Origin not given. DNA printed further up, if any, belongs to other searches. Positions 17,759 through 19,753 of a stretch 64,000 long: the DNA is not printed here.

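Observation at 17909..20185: M1-aminopeptidase-like secreted protein whose zinc-binding HExxH is replaced (MELAR), fused to a TPR domain: a probable pseudo-peptidase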

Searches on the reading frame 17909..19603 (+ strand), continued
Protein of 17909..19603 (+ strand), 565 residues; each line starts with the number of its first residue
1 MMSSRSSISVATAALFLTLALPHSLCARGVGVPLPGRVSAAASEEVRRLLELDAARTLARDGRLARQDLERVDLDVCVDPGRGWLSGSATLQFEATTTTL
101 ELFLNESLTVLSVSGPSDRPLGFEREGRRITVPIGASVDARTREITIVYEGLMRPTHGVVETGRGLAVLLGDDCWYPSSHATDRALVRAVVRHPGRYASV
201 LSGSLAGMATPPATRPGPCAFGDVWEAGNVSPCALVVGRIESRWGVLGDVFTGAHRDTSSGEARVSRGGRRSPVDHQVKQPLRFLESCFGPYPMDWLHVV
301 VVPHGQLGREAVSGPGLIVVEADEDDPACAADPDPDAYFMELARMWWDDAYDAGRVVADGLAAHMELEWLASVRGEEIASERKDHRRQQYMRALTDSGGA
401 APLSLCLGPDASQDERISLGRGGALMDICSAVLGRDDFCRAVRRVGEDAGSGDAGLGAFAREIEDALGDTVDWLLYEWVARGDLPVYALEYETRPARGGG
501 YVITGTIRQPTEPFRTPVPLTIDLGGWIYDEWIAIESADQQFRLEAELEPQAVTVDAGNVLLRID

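Call 28: predict_structure(alignment_id=A1)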
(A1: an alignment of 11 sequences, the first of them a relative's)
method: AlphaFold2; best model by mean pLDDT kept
length: 758 residues; sequences in the alignment: 11
mean_pLDDT: 64.4   pTM: 0.50
mean pLDDT of the five models: 64.4, 61.9, 61.0, 57.1, 55.6
residues with pLDDT >= 90: 91; 70-90: 243; 50-70: 197; < 50: 227
segments of 3 or more residues with pLDDT < 50: 1-31, 78-83, 154-278, 293-317, 322-335, 525-527, 557-568, 702-706
pLDDT, mean of each block of 10 residues (from residue 1): 33 32 35 63 86 78 57 50 56 68 61 78 72 64 72 42 40 42 42 39 33 30 32 32 32 34 34 44 58 48 44 46 41 48 63 78 78 64 68 63 79 72 80 78 71 76 79 82 68 75 75 64 55 70 70 54 41 67 84 80 91 92 93 90 92 92 92 91 93 84 54 91 90 90 86 78
secondary structure, 60 per line:
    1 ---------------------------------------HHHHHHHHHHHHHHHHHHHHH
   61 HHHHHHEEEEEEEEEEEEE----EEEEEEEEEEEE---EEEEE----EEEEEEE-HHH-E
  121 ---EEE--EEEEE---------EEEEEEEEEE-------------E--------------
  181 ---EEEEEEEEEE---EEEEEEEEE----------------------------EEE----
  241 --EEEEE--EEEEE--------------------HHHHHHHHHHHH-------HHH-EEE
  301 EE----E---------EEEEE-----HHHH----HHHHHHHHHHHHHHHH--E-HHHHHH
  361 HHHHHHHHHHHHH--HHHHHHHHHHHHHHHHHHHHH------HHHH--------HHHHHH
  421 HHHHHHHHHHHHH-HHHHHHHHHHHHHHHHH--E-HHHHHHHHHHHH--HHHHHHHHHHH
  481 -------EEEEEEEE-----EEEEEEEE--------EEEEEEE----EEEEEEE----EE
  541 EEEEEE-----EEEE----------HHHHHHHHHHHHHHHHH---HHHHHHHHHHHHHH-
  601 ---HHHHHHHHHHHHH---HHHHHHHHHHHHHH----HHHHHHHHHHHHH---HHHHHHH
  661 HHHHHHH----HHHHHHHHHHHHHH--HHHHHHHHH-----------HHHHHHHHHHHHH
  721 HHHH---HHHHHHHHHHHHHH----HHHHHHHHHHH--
elements in order (helices of 4 or more, strands of 3 or more residues): H40-66 E67-79 E84-95 E99-103 E108-114 E124-126 E129-133 E143-152 E184-193 E197-205 E234-236 E243-247 E250-254 H275-286 E298-302 E317-321 H327-330 H335-350 H355-373 H376-396 H403-406 H415-433 H435-451 H456-467 H470-480 E488-495 E501-508 E517-523 E528-534 E539-546 E552-555 H566-582 H586-599 H604-616 H620-633 H638-650 H654-667 H672-685 H688-696 H708-724 H728-741 H746-756
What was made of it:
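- On TPR repeat proteins: There are 11 helices with pLDDT about 90 (call 28).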

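Call 31: search_protein_families(library=pfam, proteins=[P0033, P0034, P0035, P0045, P0091, P0112, P0053, P0141, P0037, P0015], max_evalue=0.001)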
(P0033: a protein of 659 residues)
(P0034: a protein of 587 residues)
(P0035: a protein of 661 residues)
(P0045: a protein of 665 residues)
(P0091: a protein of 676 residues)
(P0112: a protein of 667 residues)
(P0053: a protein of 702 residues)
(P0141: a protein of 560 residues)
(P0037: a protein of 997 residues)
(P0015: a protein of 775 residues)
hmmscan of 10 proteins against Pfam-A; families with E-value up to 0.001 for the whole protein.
P0033 (659 aa): 13 families
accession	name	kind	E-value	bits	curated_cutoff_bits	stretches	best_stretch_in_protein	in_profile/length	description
PF07719.23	TPR_2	-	1.5e-11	43.9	27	1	528-559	2-33/34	Tetratricopeptide repeat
PF13414.12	TPR_11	-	1.8e-11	44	26.8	1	534-574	1-41/42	TPR repeat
PF13432.12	TPR_16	-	5.2e-10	40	32.7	1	532-588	2-58/65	Tetratricopeptide repeat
PF00515.34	TPR_1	-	2.3e-08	33.9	27.8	1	529-559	3-33/34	Tetratricopeptide repeat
PF13181.12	TPR_8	-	4.5e-07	30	25.7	0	530-558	4-32/34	Tetratricopeptide repeat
PF01433.26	Peptidase_M1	-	9.7e-07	29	27.7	1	251-435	19-218/218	Peptidase family M1 domain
PF13428.12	TPR_14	-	3.4e-06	27.7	23.5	1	528-569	2-43/44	Tetratricopeptide repeat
PF17900.6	Peptidase_M1_N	-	1.1e-05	26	25.8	1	29-153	4-136/186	Peptidase M1 N-terminal domain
PF13424.12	TPR_12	-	7.6e-05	23.3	30.1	0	563-629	5-75/77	Tetratricopeptide repeat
PF13174.12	TPR_6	-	0.0001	23.1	26.3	0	603-627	4-28/33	Tetratricopeptide repeat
PF14559.12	TPR_19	-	0.00043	21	25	0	537-589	1-53/68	Tetratricopeptide repeat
PF13431.12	TPR_17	-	0.00069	20.1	24.4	0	550-580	2-32/34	Tetratricopeptide repeat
PF24575.1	TPR_Slam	-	0.00074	20.4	35.2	0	524-583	44-103/104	Surface lipoprotein assembly modifier, N-terminal TPR repeats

P0034 (587 aa): 2 families
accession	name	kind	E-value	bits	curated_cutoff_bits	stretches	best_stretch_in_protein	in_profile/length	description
PF01433.26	Peptidase_M1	-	4.3e-23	82.5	27.7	2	352-472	91-218/218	Peptidase family M1 domain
PF17900.6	Peptidase_M1_N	-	2.3e-06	28.3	25.8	1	29-120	4-104/186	Peptidase M1 N-terminal domain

P0035 (661 aa): 6 families
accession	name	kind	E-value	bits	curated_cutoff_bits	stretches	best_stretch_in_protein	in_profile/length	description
PF01433.26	Peptidase_M1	-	6.4e-14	52.5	27.7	1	235-443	3-218/218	Peptidase family M1 domain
PF13181.12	TPR_8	-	1.8e-06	28.1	25.7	1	613-643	2-32/34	Tetratricopeptide repeat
PF07719.23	TPR_2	-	7.2e-06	26.2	27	1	614-643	3-32/34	Tetratricopeptide repeat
PF00515.34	TPR_1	-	2.1e-05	24.6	27.8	1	613-644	2-33/34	Tetratricopeptide repeat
PF13424.12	TPR_12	-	6.7e-05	23.4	30.1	1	581-643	13-76/77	Tetratricopeptide repeat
PF13176.12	TPR_7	-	0.00045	20.5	27.9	0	614-645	1-32/36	Tetratricopeptide repeat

P0045 (665 aa): 7 families
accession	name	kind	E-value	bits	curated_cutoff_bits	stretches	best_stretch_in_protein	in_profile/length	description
PF07719.23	TPR_2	-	1.1e-09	38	27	0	539-569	3-33/34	Tetratricopeptide repeat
PF01433.26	Peptidase_M1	-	4.3e-09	36.7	27.7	1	307-445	74-218/218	Peptidase family M1 domain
PF00515.34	TPR_1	-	2e-06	27.8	27.8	0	542-569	6-33/34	Tetratricopeptide repeat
PF13414.12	TPR_11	-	7.9e-06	25.9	26.8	1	546-584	3-41/42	TPR repeat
PF13432.12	TPR_16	-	1.7e-05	25.6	32.7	1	542-591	2-51/65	Tetratricopeptide repeat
PF13181.12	TPR_8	-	4.8e-05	23.7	25.7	0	540-568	4-32/34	Tetratricopeptide repeat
PF13428.12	TPR_14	-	0.0002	22.2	23.5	0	539-579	3-43/44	Tetratricopeptide repeat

P0091 (676 aa): 9 families
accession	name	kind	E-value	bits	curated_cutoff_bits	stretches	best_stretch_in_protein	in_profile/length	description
PF01433.26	Peptidase_M1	-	1.7e-21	77.3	27.7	1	306-455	64-218/218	Peptidase family M1 domain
PF07719.23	TPR_2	-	1.6e-10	40.7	27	0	582-608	2-28/34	Tetratricopeptide repeat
PF13414.12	TPR_11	-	1.9e-08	34.3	26.8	1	555-594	2-41/42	TPR repeat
PF00515.34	TPR_1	-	4.8e-08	32.9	27.8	0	582-608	2-28/34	Tetratricopeptide repeat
PF14559.12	TPR_19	-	2.3e-07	31.5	25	1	557-613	1-57/68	Tetratricopeptide repeat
PF13432.12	TPR_16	-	5.7e-06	27.1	32.7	1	552-608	2-58/65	Tetratricopeptide repeat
PF13428.12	TPR_14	-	9.3e-06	26.3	23.5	0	583-623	3-39/44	Tetratricopeptide repeat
PF25068.1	ARM_TT21_4th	-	7.1e-05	23.6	30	1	557-647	9-101/153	Tetratricopeptide repeat protein 21 forth ARM domain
PF13181.12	TPR_8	-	0.00011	22.5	25.7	0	583-608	3-28/34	Tetratricopeptide repeat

P0112 (667 aa): 10 families
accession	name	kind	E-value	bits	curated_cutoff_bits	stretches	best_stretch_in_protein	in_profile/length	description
PF01433.26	Peptidase_M1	-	5.6e-21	75.6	27.7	1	255-448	9-218/218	Peptidase family M1 domain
PF07719.23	TPR_2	-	1.7e-14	53.1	27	1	543-572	5-34/34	Tetratricopeptide repeat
PF00515.34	TPR_1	-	2.6e-11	43.3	27.8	1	544-572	6-34/34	Tetratricopeptide repeat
PF13414.12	TPR_11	-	1.7e-09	37.6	26.8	1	546-586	1-41/42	TPR repeat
PF13432.12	TPR_16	-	5.6e-09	36.7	32.7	1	545-606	3-62/65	Tetratricopeptide repeat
PF14559.12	TPR_19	-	1.9e-06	28.5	25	1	549-607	1-60/68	Tetratricopeptide repeat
PF24575.1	TPR_Slam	-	6e-06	27.1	35.2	1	535-596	43-104/104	Surface lipoprotein assembly modifier, N-terminal TPR repeats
PF13424.12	TPR_12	-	6.8e-06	26.6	30.1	1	544-602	8-74/77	Tetratricopeptide repeat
PF13181.12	TPR_8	-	3.5e-05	24.1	25.7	0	550-571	12-33/34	Tetratricopeptide repeat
PF13428.12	TPR_14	-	0.00031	21.6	23.5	0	544-580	6-42/44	Tetratricopeptide repeat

P0053 (702 aa): 1 family
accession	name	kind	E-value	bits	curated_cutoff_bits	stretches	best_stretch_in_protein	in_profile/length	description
PF01433.26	Peptidase_M1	-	5e-10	39.8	27.7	1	297-439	71-218/218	Peptidase family M1 domain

P0141 (560 aa): 1 family
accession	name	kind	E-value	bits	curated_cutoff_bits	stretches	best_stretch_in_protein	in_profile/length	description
PF01433.26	Peptidase_M1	-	4.5e-15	56.3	27.7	1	297-461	58-218/218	Peptidase family M1 domain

P0037 (997 aa): 1 family
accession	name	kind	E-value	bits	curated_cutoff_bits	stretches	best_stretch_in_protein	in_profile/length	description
PF01433.26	Peptidase_M1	-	7.9e-23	81.6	27.7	1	472-683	9-217/218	Peptidase family M1 domain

P0015 (775 aa): 14 families
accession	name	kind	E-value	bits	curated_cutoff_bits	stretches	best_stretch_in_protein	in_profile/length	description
PF13428.12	TPR_14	-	1.9e-15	56.3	23.5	1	727-769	2-44/44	Tetratricopeptide repeat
PF13432.12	TPR_16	-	1.4e-14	54.7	32.7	2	644-691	3-50/65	Tetratricopeptide repeat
PF14559.12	TPR_19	-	3e-12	47.1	25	1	618-675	5-62/68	Tetratricopeptide repeat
PF07719.23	TPR_2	-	4.9e-11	42.3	27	0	727-758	2-33/34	Tetratricopeptide repeat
PF13181.12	TPR_8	-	6e-09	35.8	25.7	0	643-671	6-34/34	Tetratricopeptide repeat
PF13414.12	TPR_11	-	4.3e-07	30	26.8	0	584-618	8-42/42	TPR repeat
PF13174.12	TPR_6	-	5.3e-06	27.2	26.3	0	642-670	4-32/33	Tetratricopeptide repeat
PF13371.12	TPR_9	-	8.2e-06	26.2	35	1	612-673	3-64/73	Tetratricopeptide repeat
PF13431.12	TPR_17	-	4.1e-05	24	24.4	0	595-623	4-32/34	Tetratricopeptide repeat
PF00515.34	TPR_1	-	4.6e-05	23.5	27.8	0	736-758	11-33/34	Tetratricopeptide repeat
PF07721.20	TPR_4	-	5.8e-05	23.8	27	0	641-662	4-25/26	Tetratricopeptide repeat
PF13176.12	TPR_7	-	9.5e-05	22.6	27.9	0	730-758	3-33/36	Tetratricopeptide repeat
PF12895.13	ANAPC3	-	0.00019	22.1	27.2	1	593-663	11-81/82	Anaphase-promoting complex, cyclosome, subunit 3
PF13429.12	TPR_15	-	0.00033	20.6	26.2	0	726-766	146-186/280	Tetratricopeptide repeat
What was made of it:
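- Closest known: HExxH-intact M1-like proteins with C-terminal TPRs from metagenomes. Same: They score above the Pfam PF01433 cutoff (call 31).
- All eight non-family relatives that were scanned score above the Pfam PF01433 cutoff (call 31).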

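Call 38: fold_search(model_id=the predicted structure, library=pdb)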
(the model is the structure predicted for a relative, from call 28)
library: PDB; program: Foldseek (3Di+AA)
matches with E <= 10: 1525; with E <= 0.001: 516
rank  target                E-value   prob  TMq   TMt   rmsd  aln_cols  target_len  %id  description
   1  8cgw_A                3.6e-18  1.00  0.39  0.35  20.1       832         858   11  Insulin-regulated aminopeptidase (IRAP) in complex with an allosteric benzopyran-based inhibitor (released 2024-01-31)
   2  4p8q_A                5.0e-18  1.00  0.37  0.34  23.4       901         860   11  Crystal Structure of Human Insulin Regulated Aminopeptidase with Alanine in Active Site (released 2014-12-03)
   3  1z1w                  1.8e-17  1.00  0.35  0.34  19.1       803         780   15  Crystal structures of the tricorn interacting facor F3 from Thermoplasma acidophilum, a zinc aminopeptidase in three dif (released 2005-05-31)
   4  4p8q_B                2.1e-17  1.00  0.37  0.34  20.8       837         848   11  Crystal Structure of Human Insulin Regulated Aminopeptidase with Alanine in Active Site (released 2014-12-03)
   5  5mj6_A                3.0e-17  1.00  0.40  0.36  20.8       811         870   12  Ligand-induced conformational change of Insulin-regulated aminopeptidase: insights on catalytic mechanism and active s (released 2017-04-05)
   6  8cgw_B                3.0e-17  1.00  0.38  0.34  20.4       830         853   12  Insulin-regulated aminopeptidase (IRAP) in complex with an allosteric benzopyran-based inhibitor (released 2024-01-31)
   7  3qnf_B                3.3e-17  1.00  0.34  0.33  20.2       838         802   12  Crystal structure of the open state of human endoplasmic reticulum aminopeptidase 1 ERAP1 (released 2011-02-23)
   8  4z7i_B                4.5e-17  1.00  0.38  0.35  21.0       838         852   12  Crystal structure of insulin regulated aminopeptidase in complex with ligand (released 2015-08-26)
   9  3qnf_C                4.8e-17  1.00  0.34  0.33  20.3       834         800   12  Crystal structure of the open state of human endoplasmic reticulum aminopeptidase 1 ERAP1 (released 2011-02-23)
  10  8cgp_A                5.0e-17  1.00  0.40  0.36  20.7       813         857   13  Insulin regulated aminopeptidase (IRAP) in complex with an allosteric aryl sulfonamide inhibitor (released 2024-01-31)
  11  7zyf_B                5.4e-17  1.00  0.39  0.36  20.9       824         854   12  Insulin regulated aminopeptidase (IRAP) in complex with a nanomolar alpha hydroxy beta amino acid based inhibitor. (released 2022-07-20)
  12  7zyf_A                5.7e-17  1.00  0.38  0.34  21.3       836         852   12  Insulin regulated aminopeptidase (IRAP) in complex with a nanomolar alpha hydroxy beta amino acid based inhibitor. (released 2022-07-20)
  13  4pj6_B                7.5e-17  1.00  0.37  0.34  19.8       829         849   12  Crystal Structure of Human Insulin Regulated Aminopeptidase with Lysine in Active Site (released 2014-12-03)
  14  8p0i_A                1.1e-16  1.00  0.37  0.33  20.4       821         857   12  Crystal structure of the open conformation of insulin-regulated aminopeptidase in complex with a small-MW inhibitor (released 2024-09-04)
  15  5dll                  1.2e-16  1.00  0.35  0.32  21.1       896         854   12  Aminopeptidase N (pepN) from Francisella tularensis subsp. tularensis SCHU S4 (released 2015-09-16)
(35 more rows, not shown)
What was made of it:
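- Tried and rejected: The first AlphaFold run used 11 close sequences and was poor (pLDDT 64; residues 154-335 below 50; call 28), although it still retrieved M1 structures (call 38).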

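Call 46: predict_structure(alignment_id=A3)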
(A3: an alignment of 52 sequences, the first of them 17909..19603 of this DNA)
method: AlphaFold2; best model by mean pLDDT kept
length: 565 residues; sequences in the alignment: 52
mean_pLDDT: 91.5   pTM: 0.90
mean pLDDT of the five models: 91.5, 90.6, 90.4, 90.4, 90.3
residues with pLDDT >= 90: 471; 70-90: 38; 50-70: 46; < 50: 10
segments of 3 or more residues with pLDDT < 50: 1-5, 25-27
pLDDT, mean of each block of 10 residues (from residue 1): 48 57 54 94 98 95 94 97 96 94 97 95 97 78 92 79 83 95 94 97 97 83 96 96 94 94 60 77 97 97 93 97 91 94 95 96 98 97 97 97 96 97 98 97 93 89 97 98 97 96 98 96 97 97 97 97 94
secondary structure, 60 per line:
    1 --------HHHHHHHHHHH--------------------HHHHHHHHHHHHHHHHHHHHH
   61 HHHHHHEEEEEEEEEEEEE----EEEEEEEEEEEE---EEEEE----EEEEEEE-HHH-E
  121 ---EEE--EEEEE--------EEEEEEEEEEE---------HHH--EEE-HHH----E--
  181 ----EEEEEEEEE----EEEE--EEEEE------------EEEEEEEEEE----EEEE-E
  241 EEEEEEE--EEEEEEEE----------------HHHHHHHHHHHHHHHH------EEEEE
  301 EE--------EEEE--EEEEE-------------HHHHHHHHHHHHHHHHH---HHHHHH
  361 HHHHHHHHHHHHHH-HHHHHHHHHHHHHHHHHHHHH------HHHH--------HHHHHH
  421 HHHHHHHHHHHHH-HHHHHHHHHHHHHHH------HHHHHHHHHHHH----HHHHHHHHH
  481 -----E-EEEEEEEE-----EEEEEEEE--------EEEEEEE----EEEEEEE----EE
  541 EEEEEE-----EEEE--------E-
elements in order: H9-19 H40-66 E67-79 E84-95 E99-103 E108-114 E124-126 E129-133 E142-152 E167-169 E185-193 E198-201 E204-208 E221-230 E235-238 E240-247 E250-257 H274-289 E296-302 E311-314 E317-321 H335-351 H355-374 H376-396 H403-406 H415-433 H435-449 H456-467 H472-480 E488-495 E501-508 E517-523 E528-534 E539-546 E552-555
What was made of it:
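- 18026..18106 (+): Family-specific N-terminal helix (res 40-66) with invariant Asp53 and Arg56. Helix 40-66 has pLDDT 94-98 (call 46).
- On M1 peptidase family (MEROPS M1 / Pfam PF01433+PF17900), as a homologous fold: AlphaFold pLDDT 91.5 (call 46).
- AlphaFold model pLDDT 91.5, pTM 0.90 (call 46).
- Tried and rejected: It was replaced by the 52-sequence run (call 46).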
